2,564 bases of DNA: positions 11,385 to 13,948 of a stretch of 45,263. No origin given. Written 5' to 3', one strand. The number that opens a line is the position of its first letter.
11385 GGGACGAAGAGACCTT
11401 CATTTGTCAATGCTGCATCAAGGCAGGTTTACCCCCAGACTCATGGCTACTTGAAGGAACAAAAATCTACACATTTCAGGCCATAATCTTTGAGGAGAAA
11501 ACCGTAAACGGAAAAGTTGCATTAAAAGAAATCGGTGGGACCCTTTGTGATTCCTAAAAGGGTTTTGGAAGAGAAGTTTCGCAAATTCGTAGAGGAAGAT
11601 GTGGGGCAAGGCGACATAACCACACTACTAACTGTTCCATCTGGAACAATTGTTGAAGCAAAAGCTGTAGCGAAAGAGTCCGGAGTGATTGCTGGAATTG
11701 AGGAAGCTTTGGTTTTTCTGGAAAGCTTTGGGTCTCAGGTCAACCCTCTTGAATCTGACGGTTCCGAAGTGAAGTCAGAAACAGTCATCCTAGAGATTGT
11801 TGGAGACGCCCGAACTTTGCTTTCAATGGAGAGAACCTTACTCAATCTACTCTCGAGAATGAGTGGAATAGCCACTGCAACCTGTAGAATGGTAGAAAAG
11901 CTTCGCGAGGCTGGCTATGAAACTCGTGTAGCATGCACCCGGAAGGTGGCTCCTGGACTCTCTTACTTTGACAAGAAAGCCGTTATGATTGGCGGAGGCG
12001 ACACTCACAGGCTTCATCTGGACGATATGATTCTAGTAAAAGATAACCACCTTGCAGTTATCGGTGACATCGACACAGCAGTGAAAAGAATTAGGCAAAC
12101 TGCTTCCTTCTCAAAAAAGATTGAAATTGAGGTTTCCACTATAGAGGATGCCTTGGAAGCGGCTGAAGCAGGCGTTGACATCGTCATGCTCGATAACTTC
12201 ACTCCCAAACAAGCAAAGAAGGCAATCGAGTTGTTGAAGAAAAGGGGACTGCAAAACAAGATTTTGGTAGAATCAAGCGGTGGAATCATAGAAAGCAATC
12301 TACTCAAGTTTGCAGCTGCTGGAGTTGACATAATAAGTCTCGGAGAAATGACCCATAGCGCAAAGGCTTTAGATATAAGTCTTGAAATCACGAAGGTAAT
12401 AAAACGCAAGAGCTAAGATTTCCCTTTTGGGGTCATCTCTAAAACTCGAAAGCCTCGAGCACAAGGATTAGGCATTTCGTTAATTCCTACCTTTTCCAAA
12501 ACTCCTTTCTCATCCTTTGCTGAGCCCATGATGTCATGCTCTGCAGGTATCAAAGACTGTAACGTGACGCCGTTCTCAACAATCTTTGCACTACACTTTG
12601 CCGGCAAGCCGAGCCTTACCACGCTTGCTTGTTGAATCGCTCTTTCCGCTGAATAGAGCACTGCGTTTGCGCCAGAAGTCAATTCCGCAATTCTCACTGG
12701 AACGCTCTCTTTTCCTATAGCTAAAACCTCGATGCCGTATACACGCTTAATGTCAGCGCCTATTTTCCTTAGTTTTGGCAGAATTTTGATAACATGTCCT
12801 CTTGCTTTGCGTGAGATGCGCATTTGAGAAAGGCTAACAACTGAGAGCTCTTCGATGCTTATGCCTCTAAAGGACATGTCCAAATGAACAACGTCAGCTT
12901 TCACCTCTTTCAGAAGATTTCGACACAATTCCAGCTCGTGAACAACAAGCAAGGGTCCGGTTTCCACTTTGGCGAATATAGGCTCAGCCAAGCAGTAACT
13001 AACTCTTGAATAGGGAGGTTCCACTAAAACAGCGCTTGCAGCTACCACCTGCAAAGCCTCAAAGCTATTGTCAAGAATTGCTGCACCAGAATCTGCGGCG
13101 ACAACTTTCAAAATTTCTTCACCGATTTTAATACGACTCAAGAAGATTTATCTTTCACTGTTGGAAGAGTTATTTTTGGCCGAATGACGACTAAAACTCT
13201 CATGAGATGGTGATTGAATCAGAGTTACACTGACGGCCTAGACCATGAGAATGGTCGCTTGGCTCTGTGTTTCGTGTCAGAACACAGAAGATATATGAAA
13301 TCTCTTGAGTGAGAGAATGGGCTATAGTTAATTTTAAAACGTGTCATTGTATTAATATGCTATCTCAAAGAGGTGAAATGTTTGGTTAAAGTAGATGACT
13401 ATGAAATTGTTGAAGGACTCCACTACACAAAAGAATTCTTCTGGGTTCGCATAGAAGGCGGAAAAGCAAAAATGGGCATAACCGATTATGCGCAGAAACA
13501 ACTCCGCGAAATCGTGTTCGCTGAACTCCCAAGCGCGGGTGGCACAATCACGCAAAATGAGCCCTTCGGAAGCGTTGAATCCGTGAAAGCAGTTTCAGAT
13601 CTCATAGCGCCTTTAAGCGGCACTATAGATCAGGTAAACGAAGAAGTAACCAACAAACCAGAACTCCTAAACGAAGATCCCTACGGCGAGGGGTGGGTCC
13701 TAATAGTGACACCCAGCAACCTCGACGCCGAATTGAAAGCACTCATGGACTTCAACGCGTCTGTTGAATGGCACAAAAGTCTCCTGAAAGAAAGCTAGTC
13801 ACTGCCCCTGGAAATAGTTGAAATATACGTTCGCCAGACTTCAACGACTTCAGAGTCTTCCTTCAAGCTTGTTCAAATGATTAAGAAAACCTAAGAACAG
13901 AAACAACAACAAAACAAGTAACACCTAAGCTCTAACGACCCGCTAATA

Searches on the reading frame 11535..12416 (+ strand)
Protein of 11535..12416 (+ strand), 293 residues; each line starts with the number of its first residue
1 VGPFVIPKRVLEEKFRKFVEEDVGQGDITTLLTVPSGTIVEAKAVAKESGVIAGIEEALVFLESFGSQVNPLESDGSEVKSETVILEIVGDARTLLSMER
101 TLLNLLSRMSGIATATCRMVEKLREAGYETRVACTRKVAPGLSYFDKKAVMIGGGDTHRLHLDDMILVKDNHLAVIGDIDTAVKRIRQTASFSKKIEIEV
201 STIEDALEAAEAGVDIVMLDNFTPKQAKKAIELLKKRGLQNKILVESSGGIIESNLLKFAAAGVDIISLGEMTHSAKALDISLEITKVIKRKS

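Call 28: search_protein_families(library=pfam, proteins=[window:11535-12416:+], max_evalue=0.00001)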
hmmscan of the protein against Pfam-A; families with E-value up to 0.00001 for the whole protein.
window:11535-12416:+ (293 aa): 2 families
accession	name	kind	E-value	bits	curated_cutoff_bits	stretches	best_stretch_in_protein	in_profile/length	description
PF01729.25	QRPTase_C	-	8e-61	205.1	23.1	1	112-284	1-169/169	Quinolinate phosphoribosyl transferase, C-terminal domain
PF02749.22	QRPTase_N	-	6.7e-21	74.7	27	1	27-110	1-82/82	Quinolinate phosphoribosyl transferase, N-terminal domain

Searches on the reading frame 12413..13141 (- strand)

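Call 28: search_protein_families(library=pfam, proteins=[window:12413-13141:-], max_evalue=0.00001)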
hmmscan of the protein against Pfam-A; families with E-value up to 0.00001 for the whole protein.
window:12413-13141:- (242 aa): 1 family
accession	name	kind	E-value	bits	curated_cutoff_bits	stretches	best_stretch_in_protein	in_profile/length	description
PF13680.12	DUF4152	-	2.5e-32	112.6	27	1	12-236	2-225/225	Protein of unknown function (DUF4152)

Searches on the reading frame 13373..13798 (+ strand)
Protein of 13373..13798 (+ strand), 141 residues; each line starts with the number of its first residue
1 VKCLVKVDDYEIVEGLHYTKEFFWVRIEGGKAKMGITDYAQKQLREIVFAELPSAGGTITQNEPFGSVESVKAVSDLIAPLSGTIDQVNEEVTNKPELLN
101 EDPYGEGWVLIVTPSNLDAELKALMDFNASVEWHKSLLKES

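Call 28: search_protein_families(library=pfam, proteins=[window:13373-13798:+], max_evalue=0.00001)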
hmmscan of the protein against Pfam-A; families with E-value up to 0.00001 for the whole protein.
window:13373-13798:+ (141 aa): 1 family
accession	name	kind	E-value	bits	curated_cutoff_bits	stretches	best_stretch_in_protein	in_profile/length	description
PF01597.25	GCV_H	-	8.9e-36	122.9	22.2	1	16-133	1-118/122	Glycine cleavage H-protein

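Call 52: search_solved_structures(query=window:13373-13798:+, max_evalue=0.00001)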
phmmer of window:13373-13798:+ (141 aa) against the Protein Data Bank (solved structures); distinct sequences matched with E-value up to 0.00001: 13.
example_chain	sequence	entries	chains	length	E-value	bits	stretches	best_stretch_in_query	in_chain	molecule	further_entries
3ift_A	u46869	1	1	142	4.4e-30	107.9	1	12-122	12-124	Glycine cleavage system H protein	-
3hgb_A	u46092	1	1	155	5.9e-30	107.5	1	12-122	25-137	Glycine cleavage system H protein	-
1dxm_A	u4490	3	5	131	2.2e-29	105.6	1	12-125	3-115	H PROTEIN | H PROTEIN OF THE GLYCINE CLEAVAGE SYSTEM | H-PROTEIN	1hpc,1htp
1zko_A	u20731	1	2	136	3.2e-27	98.6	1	17-132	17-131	Glycine cleavage system H protein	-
2ka7_A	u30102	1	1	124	3.5e-27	98.5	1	17-132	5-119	Glycine cleavage system H protein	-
1onl_A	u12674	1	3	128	1.5e-25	93.3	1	14-127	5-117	glycine cleavage system H protein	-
3a8i_E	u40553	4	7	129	2.3e-24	89.4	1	15-129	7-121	Glycine cleavage system H protein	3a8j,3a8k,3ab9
3a7a_B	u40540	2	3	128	2.4e-24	89.4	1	15-129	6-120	Glycine cleavage system H protein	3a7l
3klr_A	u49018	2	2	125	8.7e-23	84.3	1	18-137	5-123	Glycine cleavage system H protein | Glycine cleavage system H protein, mitochondrial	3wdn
2edg_A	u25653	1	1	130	9.4e-23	84.2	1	15-136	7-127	Glycine cleavage system H protein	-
8ugo_E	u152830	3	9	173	1.3e-22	83.7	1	17-137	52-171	Glycine cleavage system H protein, mitochondrial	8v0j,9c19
3mxu_A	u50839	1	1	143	1.1e-21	80.7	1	16-128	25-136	Glycine cleavage system H protein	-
3tzu_A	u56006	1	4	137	7.8e-20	74.7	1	15-118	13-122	Glycine cleavage system H protein 1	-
